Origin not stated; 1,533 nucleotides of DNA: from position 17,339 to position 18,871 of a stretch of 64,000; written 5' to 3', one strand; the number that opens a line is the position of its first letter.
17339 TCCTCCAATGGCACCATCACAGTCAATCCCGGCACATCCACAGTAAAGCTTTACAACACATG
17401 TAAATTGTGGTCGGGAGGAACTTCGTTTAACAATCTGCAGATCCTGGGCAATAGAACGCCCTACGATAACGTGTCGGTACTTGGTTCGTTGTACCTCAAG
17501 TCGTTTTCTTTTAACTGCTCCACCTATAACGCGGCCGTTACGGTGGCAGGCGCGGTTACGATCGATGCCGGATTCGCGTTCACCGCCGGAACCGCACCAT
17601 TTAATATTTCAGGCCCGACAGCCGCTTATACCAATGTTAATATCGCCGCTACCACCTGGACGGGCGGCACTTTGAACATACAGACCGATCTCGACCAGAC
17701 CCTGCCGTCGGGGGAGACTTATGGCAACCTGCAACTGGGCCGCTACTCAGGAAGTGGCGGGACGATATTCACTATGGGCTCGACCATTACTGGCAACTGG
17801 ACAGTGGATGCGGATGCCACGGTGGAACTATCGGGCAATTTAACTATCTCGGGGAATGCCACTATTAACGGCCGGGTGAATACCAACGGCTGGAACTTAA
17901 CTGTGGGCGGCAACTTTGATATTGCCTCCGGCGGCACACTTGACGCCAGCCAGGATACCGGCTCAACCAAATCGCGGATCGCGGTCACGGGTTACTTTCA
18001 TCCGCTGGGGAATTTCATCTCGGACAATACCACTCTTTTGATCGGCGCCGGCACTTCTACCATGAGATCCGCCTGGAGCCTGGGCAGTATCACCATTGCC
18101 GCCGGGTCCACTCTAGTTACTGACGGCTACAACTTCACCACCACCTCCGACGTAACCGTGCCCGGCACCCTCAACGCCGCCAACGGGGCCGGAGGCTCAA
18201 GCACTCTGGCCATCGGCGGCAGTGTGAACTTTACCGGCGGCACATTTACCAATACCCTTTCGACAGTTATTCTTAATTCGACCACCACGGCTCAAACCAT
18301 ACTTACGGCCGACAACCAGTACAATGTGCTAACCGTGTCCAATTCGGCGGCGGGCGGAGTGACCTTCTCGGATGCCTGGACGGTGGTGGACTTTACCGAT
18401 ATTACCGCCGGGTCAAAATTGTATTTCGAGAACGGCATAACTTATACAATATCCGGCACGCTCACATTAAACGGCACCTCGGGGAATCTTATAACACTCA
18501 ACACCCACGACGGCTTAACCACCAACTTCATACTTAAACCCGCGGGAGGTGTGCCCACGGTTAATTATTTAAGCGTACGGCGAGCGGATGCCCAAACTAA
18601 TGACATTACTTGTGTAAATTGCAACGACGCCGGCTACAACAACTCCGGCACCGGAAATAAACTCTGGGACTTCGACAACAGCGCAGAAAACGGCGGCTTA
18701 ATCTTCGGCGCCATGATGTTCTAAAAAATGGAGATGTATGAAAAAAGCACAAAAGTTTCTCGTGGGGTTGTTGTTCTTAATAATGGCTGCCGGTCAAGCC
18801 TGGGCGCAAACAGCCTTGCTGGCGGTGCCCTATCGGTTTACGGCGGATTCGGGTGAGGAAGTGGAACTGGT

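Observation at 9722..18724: About 3000-aa secreted repeat protein rich in FxxN motifs, a predicted beta-helical adhesin or surface fibre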

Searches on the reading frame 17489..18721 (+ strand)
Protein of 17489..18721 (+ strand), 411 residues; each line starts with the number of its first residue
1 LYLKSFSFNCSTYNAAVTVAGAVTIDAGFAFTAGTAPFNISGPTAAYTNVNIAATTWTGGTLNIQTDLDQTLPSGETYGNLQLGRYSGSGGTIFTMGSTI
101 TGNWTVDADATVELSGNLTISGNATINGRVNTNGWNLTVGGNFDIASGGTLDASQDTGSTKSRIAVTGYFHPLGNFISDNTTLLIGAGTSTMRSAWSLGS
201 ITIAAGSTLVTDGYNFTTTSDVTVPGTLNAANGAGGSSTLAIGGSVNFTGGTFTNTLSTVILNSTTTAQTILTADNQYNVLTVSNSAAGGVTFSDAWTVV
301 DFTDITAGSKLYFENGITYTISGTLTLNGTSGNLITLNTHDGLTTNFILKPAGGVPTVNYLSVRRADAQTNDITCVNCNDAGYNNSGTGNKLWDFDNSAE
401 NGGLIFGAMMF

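Call 40: predict_structure(alignment_id=A1)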
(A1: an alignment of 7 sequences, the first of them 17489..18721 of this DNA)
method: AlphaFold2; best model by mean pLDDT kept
length: 411 residues; sequences in the alignment: 7
mean_pLDDT: 64.4   pTM: 0.68
mean pLDDT of the five models: 64.4, 64.2, 63.9, 61.5, 58.8
residues with pLDDT >= 90: 80; 70-90: 121; 50-70: 72; < 50: 138
segments of 3 or more residues with pLDDT < 50: 1-7, 9-11, 285-291, 295-411
pLDDT, mean of each block of 10 residues (from residue 1): 44 65 67 75 77 69 89 85 85 90 94 94 96 93 94 68 90 87 89 87 89 85 81 70 74 64 62 52 50 41 28 31 30 31 33 33 33 32 27 31 28 26
secondary structure, 60 per line:
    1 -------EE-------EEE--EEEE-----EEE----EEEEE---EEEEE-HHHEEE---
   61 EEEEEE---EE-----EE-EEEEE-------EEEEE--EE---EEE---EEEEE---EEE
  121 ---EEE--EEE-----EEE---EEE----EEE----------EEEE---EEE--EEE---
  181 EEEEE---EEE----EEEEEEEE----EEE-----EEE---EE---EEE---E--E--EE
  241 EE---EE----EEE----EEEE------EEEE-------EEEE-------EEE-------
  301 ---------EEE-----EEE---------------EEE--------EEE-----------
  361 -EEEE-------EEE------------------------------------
elements in order: E17-19 E22-25 E31-33 E38-42 E46-50 E55-57 E61-66 E80-84 E92-96 E104-106 E110-114 E118-120 E124-126 E129-131 E137-139 E143-145 E150-152 E163-166 E170-172 E175-177 E181-185 E189-191 E196-203 E208-210 E216-218 E227-229 E239-242 E252-254 E259-262 E269-272 E280-283 E291-293 E310-312 E318-320 E336-338 E347-349 E362-365 E373-375

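Call 43: fold_search(model_id=the predicted structure, library=pdb)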
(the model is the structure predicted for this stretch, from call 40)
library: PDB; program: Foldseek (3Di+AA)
matches with E <= 10: 124; with E <= 0.001: 0
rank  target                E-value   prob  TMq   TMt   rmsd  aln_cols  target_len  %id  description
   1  3p4g_A                5.1e-03  0.96  0.24  0.28  11.1       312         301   19  X-ray crystal structure of a hyperactive, Ca2+-dependent, beta-helical antifreeze protein from an Antarctic bacterium (released 2011-04-27)
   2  3p4g_B                7.3e-03  0.87  0.20  0.24  12.2       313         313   17  X-ray crystal structure of a hyperactive, Ca2+-dependent, beta-helical antifreeze protein from an Antarctic bacterium (released 2011-04-27)
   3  3p4g_C                1.8e-02  0.41  0.16  0.19  13.8       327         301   15  X-ray crystal structure of a hyperactive, Ca2+-dependent, beta-helical antifreeze protein from an Antarctic bacterium (released 2011-04-27)
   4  3p4g_D                8.6e-02  0.57  0.23  0.28  10.9       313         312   15  X-ray crystal structure of a hyperactive, Ca2+-dependent, beta-helical antifreeze protein from an Antarctic bacterium (released 2011-04-27)
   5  7jvi_A                9.0e-02  0.93  0.35  0.34  11.8       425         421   12  Crystal structure of a beta-helix domain retrieved from capybara gut metagenome (released 2021-09-08)
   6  7koh_B                9.9e-02  0.12  0.15  0.12  18.5       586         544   13  Crystal structure of antigen 43 from Escherichia coli EDL933 (released 2022-03-09)
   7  7kob                  1.6e-01  0.41  0.24  0.26  13.2       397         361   13  Crystal structure of antigen 43b from Escherichia coli CFT073 (released 2022-03-09)
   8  3syj                  2.3e-01  0.28  0.22  0.13  13.3       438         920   15  Crystal structure of the Haemophilus influenzae Hap adhesin (released 2011-08-24)
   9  4q1q_A                2.9e-01  0.41  0.25  0.33  11.4       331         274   14  Crystal structure of TibC-catalyzed hyper-glycosylated TibA55-350 fragment (released 2014-09-17)
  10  7ko9                  3.5e-01  0.08  0.16  0.13  18.7       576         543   13  Crystal structure of antigen 43 from uropathogenic Escherichia coli UTI89 (released 2022-03-09)
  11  7o84_B                4.8e-01  0.12  0.22  0.23  14.6       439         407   11  Structure of the PL6 family alginate lyase Pedsa0632 from Pseudopedobacter saltans in complex with substrate (released 2021-07-28)
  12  5uyt_B                5.0e-01  0.15  0.20  0.20  18.0       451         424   13  Crystal structure of ice binding protein from an Antarctic bacterium Flavobacteriaceae (released 2017-10-25)
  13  4kh3                  5.0e-01  0.06  0.12  0.11  20.1       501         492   13  Structure of a bacterial self-associating protein (released 2014-01-15)
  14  2vfq                  5.3e-01  0.13  0.21  0.17  15.2       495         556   10  Low Temperature Structure of P22 Tailspike Protein Fragment (109-666), Mutant V450A (released 2008-12-16)
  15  7o7a_A                7.7e-01  0.11  0.21  0.22  13.4       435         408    9  Structure of the PL6 family alginate lyase Pedsa0632 from Pseudopedobacter saltans (released 2021-07-28)
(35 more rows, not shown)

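Call 44: search_protein_representatives(alignment_id=A1)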
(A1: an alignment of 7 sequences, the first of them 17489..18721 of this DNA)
Query: 7 sequences, 650 profile positions. Proteins with E-value up to 0.001 (for the whole library): 5907; up to 1e-10: 2588; up to 1e-30: 296. The best 150 are listed.
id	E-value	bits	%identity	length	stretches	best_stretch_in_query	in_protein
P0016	0.0e+00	1399.8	-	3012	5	248-631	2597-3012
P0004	3.1e-216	736.3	-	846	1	1-630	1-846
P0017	2.0e-214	730.4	-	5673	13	110-537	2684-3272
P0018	2.2e-196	670.7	-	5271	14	460-619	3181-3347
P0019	9.6e-175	599.2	-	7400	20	362-611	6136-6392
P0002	1.4e-157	542.5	-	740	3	1-283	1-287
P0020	1.8e-154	532.2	-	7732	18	360-645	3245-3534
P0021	2.8e-139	482.0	-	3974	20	336-623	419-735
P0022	1.7e-128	446.4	-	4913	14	362-611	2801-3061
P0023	1.2e-123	430.4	-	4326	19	362-619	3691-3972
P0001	7.9e-123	427.7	-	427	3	220-423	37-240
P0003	3.8e-115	402.3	-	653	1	266-649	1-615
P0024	1.3e-114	400.5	-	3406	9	387-641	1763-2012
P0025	1.1e-112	394.3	-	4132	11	376-610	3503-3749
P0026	4.2e-111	389.0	-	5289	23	451-618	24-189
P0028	9.8e-102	358.0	-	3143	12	380-626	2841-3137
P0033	1.2e-88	314.7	-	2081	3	265-606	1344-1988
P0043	1.7e-74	268.0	-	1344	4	399-628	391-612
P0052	6.0e-71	256.3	-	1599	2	236-533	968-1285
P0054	2.8e-68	247.5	-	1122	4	254-625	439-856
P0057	2.4e-66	241.1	-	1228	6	363-610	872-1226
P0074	2.3e-58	214.7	-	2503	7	456-624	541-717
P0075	8.1e-58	212.9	-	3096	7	451-620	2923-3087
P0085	1.3e-53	199.1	-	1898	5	366-620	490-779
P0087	1.7e-53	198.6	-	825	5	370-616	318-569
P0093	3.0e-51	191.2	-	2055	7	398-620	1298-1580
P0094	4.5e-51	190.6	-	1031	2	448-615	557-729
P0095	4.9e-51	190.5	-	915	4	451-606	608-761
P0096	6.8e-51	190.0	-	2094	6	246-626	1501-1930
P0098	5.1e-50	187.1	-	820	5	457-625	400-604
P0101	1.3e-49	185.8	-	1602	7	360-620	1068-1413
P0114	1.2e-46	176.1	-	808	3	390-619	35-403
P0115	1.2e-46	176.0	-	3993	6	439-618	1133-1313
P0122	5.6e-46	173.8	-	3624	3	377-627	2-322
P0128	3.3e-45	171.3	-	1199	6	442-620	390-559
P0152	9.5e-42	159.8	-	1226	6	375-593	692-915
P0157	2.3e-41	158.5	-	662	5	260-454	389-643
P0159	3.8e-41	157.8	-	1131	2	42-390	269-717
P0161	4.7e-41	157.5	-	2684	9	453-614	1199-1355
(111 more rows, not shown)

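Call 47: search_protein_families(library=pfam, proteins=[P0057, P0043, P0087, P0094, P0095, P0098, P0114, P0128, P0159], max_evalue=0.01)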
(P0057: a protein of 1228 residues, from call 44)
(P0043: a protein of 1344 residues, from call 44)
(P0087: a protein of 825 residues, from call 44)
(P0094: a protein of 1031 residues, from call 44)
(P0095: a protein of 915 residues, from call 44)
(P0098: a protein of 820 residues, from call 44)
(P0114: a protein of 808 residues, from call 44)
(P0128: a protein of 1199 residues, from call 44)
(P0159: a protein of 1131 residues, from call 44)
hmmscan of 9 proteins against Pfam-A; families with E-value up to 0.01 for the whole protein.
P0057 (1228 aa): 0 families

P0043 (1344 aa): 3 families
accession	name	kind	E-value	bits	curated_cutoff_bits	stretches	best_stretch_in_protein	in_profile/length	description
PF11604.15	CusF_Ec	-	4e-07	30.2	27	0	781-819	3-42/72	Copper binding periplasmic protein CusF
PF24113.1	DUF7387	-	0.0022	18.8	27.9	0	309-348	31-70/85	Family of unknown function (DUF7387)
PF08884.16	Flagellin_D3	-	0.0057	17.4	24.2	0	144-175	49-77/91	Flagellin D3 domain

P0087 (825 aa): 0 families

P0094 (1031 aa): 1 family
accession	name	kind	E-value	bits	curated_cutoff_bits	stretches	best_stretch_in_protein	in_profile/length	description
PF13620.12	CarboxypepD_reg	-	0.0038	18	32.3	0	435-510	2-74/82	Carboxypeptidase regulatory-like domain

P0095 (915 aa): 0 families

P0098 (820 aa): 1 family
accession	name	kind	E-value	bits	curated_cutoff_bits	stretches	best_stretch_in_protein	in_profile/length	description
PF16355.11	DUF4982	-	7.8e-05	23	23.9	0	618-653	15-51/61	Domain of unknown function (DUF4982)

P0114 (808 aa): 0 families

P0128 (1199 aa): 3 families
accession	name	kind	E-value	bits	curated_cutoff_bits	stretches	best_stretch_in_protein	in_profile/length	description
PF13385.13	Laminin_G_3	-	7e-51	172.8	27.6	2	842-999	1-151/151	Concanavalin A-like lectin/glucanases superfamily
PF02973.23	Sialidase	-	0.00059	19.8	26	0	974-1000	157-183/189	Sialidase, N-terminal domain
PF02210.31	Laminin_G_2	-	0.00068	20.5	22.9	0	281-373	21-122/126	Laminin G domain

P0159 (1131 aa): 2 families
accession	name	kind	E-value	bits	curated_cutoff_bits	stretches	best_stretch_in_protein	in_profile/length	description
PF00041.27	fn3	-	1.8e-08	34.9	25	1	171-250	2-78/84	Fibronectin type III domain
PF07963.17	N_methyl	-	0.0002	21.2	21.2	1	1-20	1-20/27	Prokaryotic N-terminal methylation motif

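Call 48: search_protein_families(library=ncbifam, proteins=[P0074, P0085], max_evalue=1)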
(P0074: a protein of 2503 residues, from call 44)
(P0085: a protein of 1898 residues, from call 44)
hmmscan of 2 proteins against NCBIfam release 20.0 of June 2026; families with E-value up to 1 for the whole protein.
P0074 (2503 aa): 0 families

P0085 (1898 aa): 0 families

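Call 50: find_encoding_contigs(protein=P0016, flank=3000, max_places=3)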
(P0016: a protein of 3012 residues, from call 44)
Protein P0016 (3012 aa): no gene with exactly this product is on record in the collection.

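Call 53: list_cluster_members(proteins=[P0074, P0075, P0085, P0028, P0043, P0122, P0026, P0115, P0161, P0101])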
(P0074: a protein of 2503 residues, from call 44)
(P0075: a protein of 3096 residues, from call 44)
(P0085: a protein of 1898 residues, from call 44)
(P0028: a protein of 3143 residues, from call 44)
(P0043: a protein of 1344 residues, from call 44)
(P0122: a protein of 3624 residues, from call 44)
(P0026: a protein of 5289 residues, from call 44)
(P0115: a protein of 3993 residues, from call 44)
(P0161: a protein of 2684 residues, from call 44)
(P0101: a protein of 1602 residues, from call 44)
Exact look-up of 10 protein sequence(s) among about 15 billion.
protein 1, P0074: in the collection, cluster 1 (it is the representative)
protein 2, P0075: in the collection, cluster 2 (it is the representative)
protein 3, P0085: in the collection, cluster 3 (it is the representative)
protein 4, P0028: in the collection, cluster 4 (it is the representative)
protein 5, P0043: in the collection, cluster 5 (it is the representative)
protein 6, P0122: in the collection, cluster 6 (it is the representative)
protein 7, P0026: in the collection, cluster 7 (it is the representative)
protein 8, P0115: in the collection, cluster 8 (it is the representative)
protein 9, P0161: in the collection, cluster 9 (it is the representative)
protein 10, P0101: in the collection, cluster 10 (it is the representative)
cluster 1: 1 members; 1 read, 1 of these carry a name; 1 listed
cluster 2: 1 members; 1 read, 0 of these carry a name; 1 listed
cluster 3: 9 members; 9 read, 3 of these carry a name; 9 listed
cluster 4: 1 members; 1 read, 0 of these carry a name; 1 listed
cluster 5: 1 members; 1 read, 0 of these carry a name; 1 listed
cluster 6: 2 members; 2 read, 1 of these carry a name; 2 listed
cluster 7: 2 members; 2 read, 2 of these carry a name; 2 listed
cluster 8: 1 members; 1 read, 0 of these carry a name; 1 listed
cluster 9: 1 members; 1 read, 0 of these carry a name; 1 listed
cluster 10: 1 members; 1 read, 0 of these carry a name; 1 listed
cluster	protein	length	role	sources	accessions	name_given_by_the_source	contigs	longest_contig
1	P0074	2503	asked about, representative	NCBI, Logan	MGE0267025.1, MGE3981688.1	MAG: LamG-like jellyroll fold domain-containing protein [Candidatus Omnitrophota ...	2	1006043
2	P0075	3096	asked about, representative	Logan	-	-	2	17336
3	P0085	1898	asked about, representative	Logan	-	-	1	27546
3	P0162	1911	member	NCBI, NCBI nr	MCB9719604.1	MAG: hypothetical protein H6756_01905 [Candidatus Omnitrophica bacterium] | hypothetical protein [Candidatus Omnitrophota bacterium]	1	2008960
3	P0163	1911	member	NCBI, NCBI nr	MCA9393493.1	MAG: hypothetical protein KC900_04750 [Candidatus Omnitrophica bacterium] | hypothetical protein [Candidatus Omnitrophota bacterium]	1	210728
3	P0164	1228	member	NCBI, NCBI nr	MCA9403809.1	MAG: hypothetical protein KC897_08505, partial [Candidatus Omnitrophica bacterium] | hypothetical protein [Candidatus Omnitrophota bacterium]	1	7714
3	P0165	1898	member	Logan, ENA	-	-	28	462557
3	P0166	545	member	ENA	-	-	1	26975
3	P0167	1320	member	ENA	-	-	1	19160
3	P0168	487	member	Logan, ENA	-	-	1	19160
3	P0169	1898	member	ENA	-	-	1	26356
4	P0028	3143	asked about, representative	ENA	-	-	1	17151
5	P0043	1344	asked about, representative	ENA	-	-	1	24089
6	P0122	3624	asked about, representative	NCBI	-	-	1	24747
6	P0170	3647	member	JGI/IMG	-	hypothetical protein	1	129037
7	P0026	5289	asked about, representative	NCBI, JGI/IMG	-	hypothetical protein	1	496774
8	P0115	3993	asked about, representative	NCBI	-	-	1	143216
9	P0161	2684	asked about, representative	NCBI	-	-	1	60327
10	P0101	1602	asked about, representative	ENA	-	-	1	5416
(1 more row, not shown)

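Call 94: search_solved_structures(query=A1, max_evalue=1)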
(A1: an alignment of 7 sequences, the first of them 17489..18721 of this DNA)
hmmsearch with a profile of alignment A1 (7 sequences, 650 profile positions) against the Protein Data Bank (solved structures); distinct sequences matched with E-value up to 1: 2.
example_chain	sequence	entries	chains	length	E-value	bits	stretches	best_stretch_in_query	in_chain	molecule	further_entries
7ey4_H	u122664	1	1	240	0.011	17.5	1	415-491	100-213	BD-667 H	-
8d4o_A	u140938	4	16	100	0.44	12.2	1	506-546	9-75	Extracellular Adherence Protein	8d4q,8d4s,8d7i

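Call 105: search_protein_families(library=pfam, alignment_id=A6, max_evalue=0.0001)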
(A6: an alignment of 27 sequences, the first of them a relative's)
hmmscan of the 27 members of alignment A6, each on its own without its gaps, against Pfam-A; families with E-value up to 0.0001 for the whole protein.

A. member 1, P0033 (2081 aa): 3 families
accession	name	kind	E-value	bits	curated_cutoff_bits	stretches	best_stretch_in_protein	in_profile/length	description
PF07581.17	Glug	-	3.7e-27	93.2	20.5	1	854-880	2-28/28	The GLUG motif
PF05860.19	TPS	-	1.1e-25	91.5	33.5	1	35-285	18-242/252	TPS secretion domain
PF18657.6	YDG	-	2.1e-21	76.4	25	3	1444-1521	4-85/85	YDG domain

B. families by the number of members that match (of 27 scanned): 25 families
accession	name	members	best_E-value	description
PF05860.19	TPS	8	7.4e-32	TPS secretion domain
PF13385.13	Laminin_G_3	3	4.3e-59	Concanavalin A-like lectin/glucanases superfamily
PF13620.12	CarboxypepD_reg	2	2.7e-23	Carboxypeptidase regulatory-like domain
PF10282.15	Lactonase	2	5.4e-18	Lactonase, 7-bladed beta-propeller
PF21783.3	YNCE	2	1.4e-14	YNCE-like beta-propeller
PF25174.1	Beta-prop_THOC3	2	2.9e-11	THOC3 beta-propeller domain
PF13715.12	CarbopepD_reg_2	2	1.7e-09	CarboxypepD_reg-like domain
PF07581.17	Glug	1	3.7e-27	The GLUG motif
PF18657.6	YDG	1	2.1e-21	YDG domain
PF00395.25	SLH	1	1.9e-17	S-layer homology domain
PF10102.14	DUF2341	1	9e-11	Domain of unknown function (DUF2341)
PF01564.23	Spermine_synth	1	2.8e-10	Spermine/spermidine synthase domain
PF08450.18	SGL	1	5.3e-09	SMP-30/Gluconolactonase/LRE-like region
PF18174.6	HU-CCDC81_bac_1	1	6.1e-09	CCDC81-like prokaryotic HU domain 1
PF02239.22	Cytochrom_D1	1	3.4e-08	Cytochrome D1 heme domain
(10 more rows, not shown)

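Call 113: list_cluster_members(proteins=[P0016, P0052, P0017, P0152, P0033, P0054, P0157, P0096, P0159, P0093])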
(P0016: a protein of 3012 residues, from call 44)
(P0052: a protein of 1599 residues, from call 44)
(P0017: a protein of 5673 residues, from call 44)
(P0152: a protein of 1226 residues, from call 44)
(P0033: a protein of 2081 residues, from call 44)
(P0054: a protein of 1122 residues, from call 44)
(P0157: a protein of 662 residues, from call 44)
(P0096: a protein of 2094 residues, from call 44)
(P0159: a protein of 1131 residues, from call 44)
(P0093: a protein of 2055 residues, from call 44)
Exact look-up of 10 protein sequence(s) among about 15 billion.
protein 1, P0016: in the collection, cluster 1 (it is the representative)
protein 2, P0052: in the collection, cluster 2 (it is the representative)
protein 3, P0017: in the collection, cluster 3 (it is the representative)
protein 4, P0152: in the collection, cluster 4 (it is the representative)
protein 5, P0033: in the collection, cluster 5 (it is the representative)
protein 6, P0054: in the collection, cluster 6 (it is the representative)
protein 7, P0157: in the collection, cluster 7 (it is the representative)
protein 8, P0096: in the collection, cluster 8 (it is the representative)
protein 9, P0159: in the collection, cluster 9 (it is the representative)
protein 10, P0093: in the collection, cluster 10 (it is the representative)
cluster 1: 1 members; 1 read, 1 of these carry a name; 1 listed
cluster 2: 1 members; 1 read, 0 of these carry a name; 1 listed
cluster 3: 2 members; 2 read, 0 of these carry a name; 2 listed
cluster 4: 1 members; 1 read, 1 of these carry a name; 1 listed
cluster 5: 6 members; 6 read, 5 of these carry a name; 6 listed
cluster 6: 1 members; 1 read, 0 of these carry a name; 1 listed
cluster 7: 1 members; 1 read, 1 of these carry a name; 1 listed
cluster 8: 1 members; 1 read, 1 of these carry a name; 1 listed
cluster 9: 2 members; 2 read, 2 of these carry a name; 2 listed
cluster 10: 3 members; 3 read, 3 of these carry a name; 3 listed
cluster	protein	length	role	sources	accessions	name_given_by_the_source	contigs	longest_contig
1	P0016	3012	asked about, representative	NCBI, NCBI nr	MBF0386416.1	MAG: hypothetical protein HQL20_01005 [Candidatus Omnitrophica bacterium] | hypothetical protein [Candidatus Omnitrophota bacterium]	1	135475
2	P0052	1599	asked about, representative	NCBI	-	-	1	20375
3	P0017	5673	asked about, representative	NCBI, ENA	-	-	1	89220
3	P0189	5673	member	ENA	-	-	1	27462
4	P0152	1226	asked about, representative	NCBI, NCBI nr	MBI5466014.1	MAG: filamentous hemagglutinin N-terminal domain-containing protein, partial [Candidatus ... | filamentous hemagglutinin N-terminal domain-containing protein [Candidatus ...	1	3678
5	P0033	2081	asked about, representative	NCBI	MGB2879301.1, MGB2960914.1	MAG: GLUG motif-containing protein [Candidatus Omnitrophota bacterium]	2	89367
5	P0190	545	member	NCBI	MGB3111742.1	MAG: filamentous hemagglutinin N-terminal domain-containing protein, partial [Candidatus ...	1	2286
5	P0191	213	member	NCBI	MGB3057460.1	MAG: filamentous hemagglutinin N-terminal domain-containing protein, partial [Candidatus ...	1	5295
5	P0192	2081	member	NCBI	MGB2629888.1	MAG: GLUG motif-containing protein [Candidatus Omnitrophota bacterium]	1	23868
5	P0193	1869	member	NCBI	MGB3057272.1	MAG: GLUG motif-containing protein, partial [Candidatus Omnitrophota bacterium]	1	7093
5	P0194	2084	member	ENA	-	-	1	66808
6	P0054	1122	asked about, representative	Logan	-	-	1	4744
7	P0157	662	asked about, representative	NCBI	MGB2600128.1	MAG: YDG domain-containing protein, partial [Candidatus Omnitrophota bacterium]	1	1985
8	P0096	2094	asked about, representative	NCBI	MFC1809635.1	hypothetical protein ACFL3D_05920, partial [Candidatus Omnitrophota bacterium]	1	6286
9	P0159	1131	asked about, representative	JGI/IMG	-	prepilin-type N-terminal cleavage/methylation domain-containing protein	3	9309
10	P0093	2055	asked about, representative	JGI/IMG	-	hypothetical protein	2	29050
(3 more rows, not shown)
